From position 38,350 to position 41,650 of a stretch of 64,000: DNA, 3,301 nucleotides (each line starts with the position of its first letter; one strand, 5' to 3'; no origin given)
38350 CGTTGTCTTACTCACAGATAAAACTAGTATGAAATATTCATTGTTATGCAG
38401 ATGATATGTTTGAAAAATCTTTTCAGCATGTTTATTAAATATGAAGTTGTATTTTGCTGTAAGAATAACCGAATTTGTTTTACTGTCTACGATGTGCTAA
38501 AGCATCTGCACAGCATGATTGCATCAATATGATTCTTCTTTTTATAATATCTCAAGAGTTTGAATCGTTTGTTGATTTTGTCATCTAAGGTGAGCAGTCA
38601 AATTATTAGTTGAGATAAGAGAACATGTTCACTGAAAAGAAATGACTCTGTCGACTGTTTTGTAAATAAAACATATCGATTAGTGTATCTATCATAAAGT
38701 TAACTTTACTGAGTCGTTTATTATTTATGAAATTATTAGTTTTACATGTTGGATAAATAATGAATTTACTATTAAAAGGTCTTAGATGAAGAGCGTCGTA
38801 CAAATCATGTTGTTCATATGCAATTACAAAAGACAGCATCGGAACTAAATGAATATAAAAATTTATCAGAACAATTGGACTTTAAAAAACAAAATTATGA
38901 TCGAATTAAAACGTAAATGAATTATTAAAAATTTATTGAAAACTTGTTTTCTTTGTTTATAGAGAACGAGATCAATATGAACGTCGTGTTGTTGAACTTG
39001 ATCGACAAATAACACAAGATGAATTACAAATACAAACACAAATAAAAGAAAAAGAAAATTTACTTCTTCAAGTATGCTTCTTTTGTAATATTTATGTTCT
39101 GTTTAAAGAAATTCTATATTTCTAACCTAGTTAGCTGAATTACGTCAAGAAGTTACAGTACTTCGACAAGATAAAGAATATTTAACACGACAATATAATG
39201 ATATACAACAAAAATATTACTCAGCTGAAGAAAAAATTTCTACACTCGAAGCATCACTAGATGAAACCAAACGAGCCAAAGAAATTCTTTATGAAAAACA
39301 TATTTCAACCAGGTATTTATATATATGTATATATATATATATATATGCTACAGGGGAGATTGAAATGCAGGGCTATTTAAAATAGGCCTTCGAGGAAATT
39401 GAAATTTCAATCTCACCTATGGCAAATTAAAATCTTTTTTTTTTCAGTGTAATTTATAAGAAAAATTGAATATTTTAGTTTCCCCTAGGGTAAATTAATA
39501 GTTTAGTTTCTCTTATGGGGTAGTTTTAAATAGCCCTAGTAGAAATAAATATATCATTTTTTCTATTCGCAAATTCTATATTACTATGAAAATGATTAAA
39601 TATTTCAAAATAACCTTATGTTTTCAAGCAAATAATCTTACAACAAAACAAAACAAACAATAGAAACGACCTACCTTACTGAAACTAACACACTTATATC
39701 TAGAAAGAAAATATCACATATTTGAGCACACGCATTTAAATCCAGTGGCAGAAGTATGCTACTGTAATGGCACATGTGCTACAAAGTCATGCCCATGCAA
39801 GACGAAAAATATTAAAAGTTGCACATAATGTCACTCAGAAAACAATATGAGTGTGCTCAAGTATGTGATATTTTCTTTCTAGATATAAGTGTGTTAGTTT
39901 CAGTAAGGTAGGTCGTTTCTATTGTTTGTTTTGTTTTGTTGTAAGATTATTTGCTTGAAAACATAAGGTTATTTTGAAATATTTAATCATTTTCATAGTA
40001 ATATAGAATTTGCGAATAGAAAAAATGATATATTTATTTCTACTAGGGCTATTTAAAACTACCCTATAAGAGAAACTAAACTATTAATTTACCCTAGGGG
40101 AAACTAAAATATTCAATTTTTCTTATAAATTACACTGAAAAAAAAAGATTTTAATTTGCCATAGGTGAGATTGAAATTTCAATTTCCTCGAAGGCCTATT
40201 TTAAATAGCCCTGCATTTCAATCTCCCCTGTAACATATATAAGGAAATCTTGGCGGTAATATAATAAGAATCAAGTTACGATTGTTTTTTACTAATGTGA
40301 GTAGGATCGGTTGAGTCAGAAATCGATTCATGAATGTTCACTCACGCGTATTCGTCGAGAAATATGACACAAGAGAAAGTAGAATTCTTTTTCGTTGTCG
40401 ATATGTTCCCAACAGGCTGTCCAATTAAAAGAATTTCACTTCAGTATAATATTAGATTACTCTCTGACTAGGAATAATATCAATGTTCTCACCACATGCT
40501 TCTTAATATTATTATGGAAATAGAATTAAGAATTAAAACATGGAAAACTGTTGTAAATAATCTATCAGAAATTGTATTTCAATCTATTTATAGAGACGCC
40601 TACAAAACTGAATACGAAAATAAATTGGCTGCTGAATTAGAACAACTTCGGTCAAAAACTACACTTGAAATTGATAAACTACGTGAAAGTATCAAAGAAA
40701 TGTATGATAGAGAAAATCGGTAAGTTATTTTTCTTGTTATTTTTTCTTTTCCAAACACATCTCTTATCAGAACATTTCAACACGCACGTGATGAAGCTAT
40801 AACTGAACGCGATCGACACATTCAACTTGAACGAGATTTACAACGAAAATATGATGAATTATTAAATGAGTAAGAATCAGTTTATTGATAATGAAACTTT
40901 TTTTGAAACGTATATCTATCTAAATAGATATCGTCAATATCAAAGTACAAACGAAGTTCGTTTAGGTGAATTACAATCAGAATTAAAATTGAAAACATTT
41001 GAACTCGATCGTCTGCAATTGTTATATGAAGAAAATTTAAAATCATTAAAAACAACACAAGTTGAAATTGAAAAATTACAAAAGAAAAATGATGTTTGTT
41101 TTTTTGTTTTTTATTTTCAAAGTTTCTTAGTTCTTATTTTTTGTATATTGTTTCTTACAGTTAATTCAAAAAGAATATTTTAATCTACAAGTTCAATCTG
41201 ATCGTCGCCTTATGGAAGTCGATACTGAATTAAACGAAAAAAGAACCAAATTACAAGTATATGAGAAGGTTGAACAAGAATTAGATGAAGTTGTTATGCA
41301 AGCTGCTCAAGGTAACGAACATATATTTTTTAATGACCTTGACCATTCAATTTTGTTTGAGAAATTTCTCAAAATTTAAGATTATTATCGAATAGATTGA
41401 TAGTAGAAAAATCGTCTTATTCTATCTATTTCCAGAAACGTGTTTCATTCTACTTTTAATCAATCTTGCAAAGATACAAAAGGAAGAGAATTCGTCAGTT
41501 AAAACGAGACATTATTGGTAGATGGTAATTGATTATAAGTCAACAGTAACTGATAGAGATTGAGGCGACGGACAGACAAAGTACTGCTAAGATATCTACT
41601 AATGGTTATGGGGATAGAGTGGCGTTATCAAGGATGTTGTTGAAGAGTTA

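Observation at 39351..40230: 880-bp foldback element with TA duplication and near-perfect 400-bp arms in a PIBF1 intron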

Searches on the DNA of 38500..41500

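Call 72: search_rna_families(source=window, start=38500, end=41500, threshold=evalue, max_evalue=1)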
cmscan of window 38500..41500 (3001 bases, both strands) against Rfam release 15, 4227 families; matches with E-value up to 1: 1.
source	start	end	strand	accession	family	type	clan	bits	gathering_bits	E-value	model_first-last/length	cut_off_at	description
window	38954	39034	+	RF00536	snoMe28S-Cm3227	Gene; snRNA; snoRNA; CD-box;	-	25.5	43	0.87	1-82/82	no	Small nucleolar RNA Me28S-Cm3227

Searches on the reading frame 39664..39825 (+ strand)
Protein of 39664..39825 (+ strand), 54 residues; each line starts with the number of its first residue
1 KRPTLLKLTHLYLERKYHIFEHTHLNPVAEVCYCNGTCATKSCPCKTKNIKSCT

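Call 42: search_protein_representatives(protein=window:39664-39825:+)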
Query: 54 residues. Proteins with E-value up to 0.001 (for the whole library): 4; up to 1e-10: 0; up to 1e-30: 0. The best 4 are listed.
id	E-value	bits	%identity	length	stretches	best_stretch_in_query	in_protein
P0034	2.4e-07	46.5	68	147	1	21-54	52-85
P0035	1.8e-06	43.8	36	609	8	20-46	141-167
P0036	1.1e-05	41.3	43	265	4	5-31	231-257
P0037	1.8e-05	40.6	55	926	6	22-40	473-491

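Call 44: list_cluster_members(proteins=[P0034])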
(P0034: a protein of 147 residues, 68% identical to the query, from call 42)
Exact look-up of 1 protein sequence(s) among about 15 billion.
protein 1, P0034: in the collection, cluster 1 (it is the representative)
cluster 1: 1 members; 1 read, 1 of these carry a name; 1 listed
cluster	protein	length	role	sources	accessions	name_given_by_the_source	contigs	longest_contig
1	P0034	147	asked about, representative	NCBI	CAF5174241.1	unnamed protein product, partial [Rotaria magnacalcarata]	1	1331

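Call 45: search_protein_families(library=pfam, proteins=[P0034], max_evalue=1)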
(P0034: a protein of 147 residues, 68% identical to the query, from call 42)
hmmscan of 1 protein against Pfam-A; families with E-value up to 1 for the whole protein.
P0034 (147 aa): 1 family
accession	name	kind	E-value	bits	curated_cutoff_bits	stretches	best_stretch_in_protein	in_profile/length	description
PF00078.32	RVT_1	-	0.00016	21.9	29.6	1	95-141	12-57/205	Reverse transcriptase (RNA-dependent DNA polymerase)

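Call 47: find_encoding_contigs(protein=P0034, flank=10000, max_places=10)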
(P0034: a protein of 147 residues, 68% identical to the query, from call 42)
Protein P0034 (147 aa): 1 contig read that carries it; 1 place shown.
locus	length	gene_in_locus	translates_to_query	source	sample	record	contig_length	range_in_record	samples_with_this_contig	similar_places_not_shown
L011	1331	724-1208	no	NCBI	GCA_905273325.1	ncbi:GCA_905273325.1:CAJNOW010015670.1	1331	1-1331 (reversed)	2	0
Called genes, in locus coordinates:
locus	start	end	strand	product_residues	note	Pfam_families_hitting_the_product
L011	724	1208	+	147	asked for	-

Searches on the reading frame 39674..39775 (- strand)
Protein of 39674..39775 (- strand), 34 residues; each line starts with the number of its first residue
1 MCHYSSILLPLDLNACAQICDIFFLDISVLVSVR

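Call 73: find_encoding_contigs(protein=window:39674-39775:-, flank=5000, max_places=10)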
Protein seq(34 aa) (34 aa): no gene with exactly this product is on record in the collection.

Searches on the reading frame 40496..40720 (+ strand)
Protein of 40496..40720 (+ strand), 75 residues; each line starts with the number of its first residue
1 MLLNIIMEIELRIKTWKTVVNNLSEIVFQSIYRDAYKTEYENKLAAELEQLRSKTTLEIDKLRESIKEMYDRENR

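Call 38: find_encoding_contigs(protein=window:40496-40720:+, flank=10000, max_places=10)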
Protein seq(75 aa) (75 aa): 1 contig read that carries it; 1 place shown.
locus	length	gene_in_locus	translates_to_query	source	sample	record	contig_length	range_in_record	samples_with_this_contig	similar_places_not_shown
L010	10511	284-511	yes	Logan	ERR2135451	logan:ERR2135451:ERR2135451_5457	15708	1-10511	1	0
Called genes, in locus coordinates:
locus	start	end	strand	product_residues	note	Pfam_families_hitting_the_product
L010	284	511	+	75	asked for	-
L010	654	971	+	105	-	-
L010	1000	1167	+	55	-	-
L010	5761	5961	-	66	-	-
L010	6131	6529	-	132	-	-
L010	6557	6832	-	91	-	-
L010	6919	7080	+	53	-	-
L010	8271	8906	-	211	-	PF01436:NHL (faint), PF25021:TEN_NHL (faint), PF06739:SBBP (faint)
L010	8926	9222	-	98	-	-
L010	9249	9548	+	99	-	-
